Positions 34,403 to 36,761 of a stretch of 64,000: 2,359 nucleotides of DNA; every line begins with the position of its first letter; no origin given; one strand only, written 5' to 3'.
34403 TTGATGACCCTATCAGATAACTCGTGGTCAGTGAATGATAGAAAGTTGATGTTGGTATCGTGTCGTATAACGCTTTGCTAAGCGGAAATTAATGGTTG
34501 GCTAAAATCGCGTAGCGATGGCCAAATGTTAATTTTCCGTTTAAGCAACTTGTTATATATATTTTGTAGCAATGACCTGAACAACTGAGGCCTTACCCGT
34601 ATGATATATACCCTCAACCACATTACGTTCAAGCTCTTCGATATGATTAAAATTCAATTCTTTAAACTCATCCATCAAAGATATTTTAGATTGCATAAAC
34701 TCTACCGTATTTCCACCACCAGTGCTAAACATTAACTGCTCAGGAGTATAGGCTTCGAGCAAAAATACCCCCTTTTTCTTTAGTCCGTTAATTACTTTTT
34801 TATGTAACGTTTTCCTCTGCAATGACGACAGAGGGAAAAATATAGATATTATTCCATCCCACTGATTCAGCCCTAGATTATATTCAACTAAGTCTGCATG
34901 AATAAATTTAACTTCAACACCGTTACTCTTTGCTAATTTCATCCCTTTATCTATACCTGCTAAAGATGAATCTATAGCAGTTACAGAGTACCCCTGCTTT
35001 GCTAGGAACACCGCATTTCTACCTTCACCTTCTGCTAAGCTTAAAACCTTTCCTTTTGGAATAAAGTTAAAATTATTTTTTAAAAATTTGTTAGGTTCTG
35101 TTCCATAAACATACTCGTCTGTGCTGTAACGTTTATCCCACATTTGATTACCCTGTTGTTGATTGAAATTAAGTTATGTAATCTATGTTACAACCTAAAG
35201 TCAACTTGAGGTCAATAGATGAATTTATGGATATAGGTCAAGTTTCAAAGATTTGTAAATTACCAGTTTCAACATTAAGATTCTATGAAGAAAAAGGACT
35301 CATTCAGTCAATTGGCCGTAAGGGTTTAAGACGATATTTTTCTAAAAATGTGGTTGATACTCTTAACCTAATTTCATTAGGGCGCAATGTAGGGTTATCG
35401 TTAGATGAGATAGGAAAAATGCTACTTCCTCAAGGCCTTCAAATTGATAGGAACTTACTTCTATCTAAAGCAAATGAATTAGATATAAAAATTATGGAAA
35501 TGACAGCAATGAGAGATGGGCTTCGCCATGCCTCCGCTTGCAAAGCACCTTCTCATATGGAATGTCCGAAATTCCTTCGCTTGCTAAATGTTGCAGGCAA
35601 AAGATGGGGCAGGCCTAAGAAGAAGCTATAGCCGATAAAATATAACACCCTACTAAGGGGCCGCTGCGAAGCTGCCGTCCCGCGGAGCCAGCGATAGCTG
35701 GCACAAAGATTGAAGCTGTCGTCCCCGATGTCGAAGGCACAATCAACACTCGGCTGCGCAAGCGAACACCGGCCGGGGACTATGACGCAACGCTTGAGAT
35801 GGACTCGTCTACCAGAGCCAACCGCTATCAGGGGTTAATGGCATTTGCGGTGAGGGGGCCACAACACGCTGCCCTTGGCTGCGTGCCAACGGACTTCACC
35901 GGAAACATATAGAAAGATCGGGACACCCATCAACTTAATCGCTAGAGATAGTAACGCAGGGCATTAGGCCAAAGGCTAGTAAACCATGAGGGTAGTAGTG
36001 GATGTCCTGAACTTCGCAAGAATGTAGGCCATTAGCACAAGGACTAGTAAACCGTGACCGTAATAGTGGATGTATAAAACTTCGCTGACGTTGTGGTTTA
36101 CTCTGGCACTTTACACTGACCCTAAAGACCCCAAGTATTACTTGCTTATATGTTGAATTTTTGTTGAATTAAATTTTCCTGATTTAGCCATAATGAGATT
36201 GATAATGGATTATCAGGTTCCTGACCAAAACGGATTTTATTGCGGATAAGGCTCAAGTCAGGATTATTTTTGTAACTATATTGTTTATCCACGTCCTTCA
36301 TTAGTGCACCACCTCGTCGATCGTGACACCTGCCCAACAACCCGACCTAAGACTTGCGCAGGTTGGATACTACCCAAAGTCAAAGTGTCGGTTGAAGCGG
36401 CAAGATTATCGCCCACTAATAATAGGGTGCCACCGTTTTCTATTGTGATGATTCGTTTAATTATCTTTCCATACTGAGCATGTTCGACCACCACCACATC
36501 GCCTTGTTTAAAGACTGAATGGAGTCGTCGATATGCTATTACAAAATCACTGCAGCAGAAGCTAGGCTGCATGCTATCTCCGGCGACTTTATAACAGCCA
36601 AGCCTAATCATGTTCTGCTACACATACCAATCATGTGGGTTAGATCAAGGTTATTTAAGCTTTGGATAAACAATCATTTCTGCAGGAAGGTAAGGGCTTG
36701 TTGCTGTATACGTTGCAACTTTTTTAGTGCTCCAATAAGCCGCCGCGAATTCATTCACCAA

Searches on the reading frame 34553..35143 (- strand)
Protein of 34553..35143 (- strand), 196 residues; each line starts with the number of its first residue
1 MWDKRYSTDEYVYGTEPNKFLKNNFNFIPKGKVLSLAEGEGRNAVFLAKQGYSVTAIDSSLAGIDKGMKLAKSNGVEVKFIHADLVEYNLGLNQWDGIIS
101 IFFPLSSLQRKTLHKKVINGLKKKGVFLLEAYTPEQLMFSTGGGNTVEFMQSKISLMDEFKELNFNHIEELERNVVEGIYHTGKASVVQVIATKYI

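Call 3: search_protein_families(library=pfam, proteins=[window:34553-35143:-], max_evalue=1)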
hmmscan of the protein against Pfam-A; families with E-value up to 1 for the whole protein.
window:34553-35143:- (196 aa): 6 families
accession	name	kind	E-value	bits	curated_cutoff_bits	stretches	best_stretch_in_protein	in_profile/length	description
PF13649.12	Methyltransf_25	-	1.4e-10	42.1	27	1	33-125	1-97/97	Methyltransferase domain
PF03848.20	TehB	-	1.5e-07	31.5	20.4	1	22-119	23-118/193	Tellurite resistance protein TehB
PF08241.18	Methyltransf_11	-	1.5e-05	26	21.2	1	36-128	3-94/95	Methyltransferase domain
PF09445.16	Methyltransf_15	-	0.0016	18.5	22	1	33-87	4-60/165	RNA cap guanine-N2 methyltransferase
PF13489.12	Methyltransf_23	-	0.03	14.5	27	1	27-74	20-61/164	Methyltransferase domain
PF05724.17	TPMT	-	0.2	11.8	26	1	2-67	6-75/218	Thiopurine S-methyltransferase (TPMT)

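Call 4: search_protein_families(library=ncbifam, proteins=[window:34553-35143:-], max_evalue=1)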
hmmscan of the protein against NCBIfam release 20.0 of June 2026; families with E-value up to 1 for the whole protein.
window:34553-35143:- (196 aa): 19 families
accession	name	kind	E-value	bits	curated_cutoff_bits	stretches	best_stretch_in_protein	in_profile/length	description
NF008992.0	PRK12335.1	equivalog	5.6e-11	42.1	303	1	21-113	114-204/289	SAM-dependent methyltransferase TehB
NF041820.1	daptide_MTase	equivalog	9.3e-09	35.1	175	1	30-136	37-149/243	daptide-type RiPP biosynthesis methyltransferase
NF008405.0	PRK11207.1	equivalog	1.6e-08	34.2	218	1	3-115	5-115/198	tellurite resistance methyltransferase TehB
TIGR00477.1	tehB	equivalog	3.1e-08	33.2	219.5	1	22-114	66-156/238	tellurite resistance methyltransferase TehB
NF045649.1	2X_seleno_MduS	exception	4.9e-08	32.3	380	1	2-79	11-91/338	methyltransferase domain-containing selenoprotein MduS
NF011529.0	PRK14968.1-3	equivalog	1e-05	25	162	1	8-99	12-103/198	putative methyltransferase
NF051855.1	GlySarMtaseBact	equivalog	3.2e-05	23.7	350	1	25-130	49-159/259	glycine/sarcosine N-methyltransferase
NF043040.1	corrin_prot_MT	hypoth_equivalog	9.5e-05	21.9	180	1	29-129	41-147/216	corrinoid protein-associated methyltransferase CpaM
TIGR00479.1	rumA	equivalog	0.0015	17.5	183.55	1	24-90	288-354/432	23S rRNA (uracil(1939)-C(5))-methyltransferase RlmD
TIGR00537.1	hemK_rel_arch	hypoth_equivalog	0.0023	17.6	87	1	20-88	10-78/179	HemK2/MTQ2 family protein methyltransferase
TIGR01983.1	UbiG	equivalog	0.006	15.9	102.95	1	19-100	40-122/228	bifunctional 2-polyprenyl-6-hydroxyphenol methylase/3-demethylubiquinol 3-O-methyltransferase UbiG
TIGR02021.1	BchM-ChlM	equivalog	0.0086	15.5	158.9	1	32-101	57-129/218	magnesium protoporphyrin IX methyltransferase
TIGR04345.1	ovoA_Cterm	equivalog_domain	0.011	15.3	170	1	19-77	31-89/242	putative 4-mercaptohistidine N1-methyltransferase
TIGR00740.1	TIGR00740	equivalog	0.021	14.5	193.3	1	51-130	79-160/239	carboxy-S-adenosyl-L-methionine synthase CmoA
NF001241.0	PRK00216.1-2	equivalog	0.027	14.1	327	1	24-105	46-122/231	demethylmenaquinone methyltransferase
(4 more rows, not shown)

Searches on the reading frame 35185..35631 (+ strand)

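Call 3: search_protein_families(library=pfam, proteins=[window:35185-35631:+], max_evalue=1)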
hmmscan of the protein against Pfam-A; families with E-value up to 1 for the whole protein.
window:35185-35631:+ (148 aa): 4 families
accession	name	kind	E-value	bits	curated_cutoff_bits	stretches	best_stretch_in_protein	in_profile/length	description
PF13411.12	MerR_1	-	1.7e-13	50.9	21.6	1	15-80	1-66/69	MerR HTH family regulatory protein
PF00376.29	MerR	-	5.8e-11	42.5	28.2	1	17-52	2-38/38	MerR family regulatory protein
PF09278.17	MerR-DNA-bind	-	1.9e-09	38.4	25.4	1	57-115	1-64/65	MerR, DNA binding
PF12728.13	HTH_17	-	0.013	16.2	27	1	14-58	1-44/51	Helix-turn-helix domain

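Call 4: search_protein_families(library=ncbifam, proteins=[window:35185-35631:+], max_evalue=1)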
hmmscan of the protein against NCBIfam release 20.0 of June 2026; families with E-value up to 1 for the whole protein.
window:35185-35631:+ (148 aa): 16 families
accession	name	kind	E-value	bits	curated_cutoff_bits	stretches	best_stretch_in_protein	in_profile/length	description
TIGR02044.1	CueR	equivalog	1.1e-16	61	147.4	1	15-129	1-122/127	Cu(I)-responsive transcriptional regulator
TIGR01950.1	SoxR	equivalog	1.2e-15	57.5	116.9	1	15-128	2-121/142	redox-sensitive transcriptional activator SoxR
NF007069.0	PRK09514.1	equivalog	7.3e-12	45.5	143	1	16-119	3-114/141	Zn(2+)-responsive transcriptional regulator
NF007590.0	PRK10227.1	equivalog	8.8e-12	45.2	244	1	15-130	1-123/135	Cu(I)-responsive transcriptional regulator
TIGR02043.1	ZntR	equivalog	1.5e-11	44.5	167.95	1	15-121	2-116/131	Zn(2+)-responsive transcriptional regulator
TIGR02051.1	MerR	equivalog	7e-10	39.2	150.85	1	17-128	2-119/124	mercury resistance transcriptional regulator MerR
TIGR02047.1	CadR-PbrR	equivalog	3.6e-08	33.5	151.45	1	15-81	1-68/127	Cd(II)/Pb(II)-responsive transcriptional regulator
NF041849.1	trans_regNmlR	equivalog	1.3e-07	31.7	175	1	15-78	1-65/117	stress response transcriptional regulator NmlR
NF053782.1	ChlnTransRegdde3219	equivalog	2.6e-07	30.4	450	1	16-90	8-83/278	choline utilization transcriptional activator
NF047375.1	HeatShock_HspR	equivalog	1.8e-06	27.9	105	1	16-80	5-70/92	heat shock protein transcriptional repressor HspR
NF010315.0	PRK13752.1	subfamily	2.3e-06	27.7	261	1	14-90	7-85/144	mercury resistance transcriptional regulator MerR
NF047377.1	heat_HspR_dupli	exception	0.0011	18.5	300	1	26-80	17-72/214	heat shock protein transcriptional repressor HspR, fused homodimer type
NF053740.1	TransRegTnrAGPos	equivalog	0.0043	17.2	140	1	14-78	12-76/108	hypothetical protein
NF050798.1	TF_FtsR_Actino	equivalog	0.015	15.4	150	1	25-80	16-72/223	transcriptional regulator FtsR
TIGR02923.1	AhaC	equivalog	0.11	11.7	240.5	1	47-100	199-256/348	ATP synthase A1 subunit C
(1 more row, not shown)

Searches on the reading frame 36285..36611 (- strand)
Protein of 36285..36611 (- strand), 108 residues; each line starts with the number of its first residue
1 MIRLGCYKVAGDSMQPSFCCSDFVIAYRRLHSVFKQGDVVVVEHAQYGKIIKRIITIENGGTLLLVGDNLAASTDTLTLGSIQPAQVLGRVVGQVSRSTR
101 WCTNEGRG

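Call 3: search_protein_families(library=pfam, proteins=[window:36285-36611:-], max_evalue=1)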
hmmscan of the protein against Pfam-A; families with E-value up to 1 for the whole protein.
window:36285-36611:- (108 aa): 2 families
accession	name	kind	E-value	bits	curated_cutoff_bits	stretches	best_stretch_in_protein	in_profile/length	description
PF00717.28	Peptidase_S24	-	7e-09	35.8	23.3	1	5-92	36-116/116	Peptidase S24-like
PF10502.14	Peptidase_S26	-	7.6e-09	36.2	22.9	2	6-56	25-79/168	Signal peptidase, peptidase S26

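Call 4: search_protein_families(library=ncbifam, proteins=[window:36285-36611:-], max_evalue=1)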
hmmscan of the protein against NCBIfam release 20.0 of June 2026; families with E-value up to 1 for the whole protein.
window:36285-36611:- (108 aa): 5 families
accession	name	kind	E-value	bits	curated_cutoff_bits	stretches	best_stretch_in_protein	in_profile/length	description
TIGR02754.1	sod_Ni_protease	equivalog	1e-15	58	63.25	1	8-92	2-89/90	nickel-type superoxide dismutase maturation protease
TIGR02227.1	sigpep_I_bact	equivalog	4e-11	43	47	2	6-58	22-78/162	signal peptidase I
TIGR02228.1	sigpep_I_arch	equivalog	3.9e-05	23.6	51.85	1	9-69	36-100/158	signal peptidase I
NF048000.1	ECH1013_TF_S24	equivalog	0.0029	17.5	300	1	4-92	113-198/204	ECH_1013 family putative transcriptional regulator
TIGR00498.1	lexA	equivalog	0.037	13.6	110.95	1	8-93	119-197/203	transcriptional repressor LexA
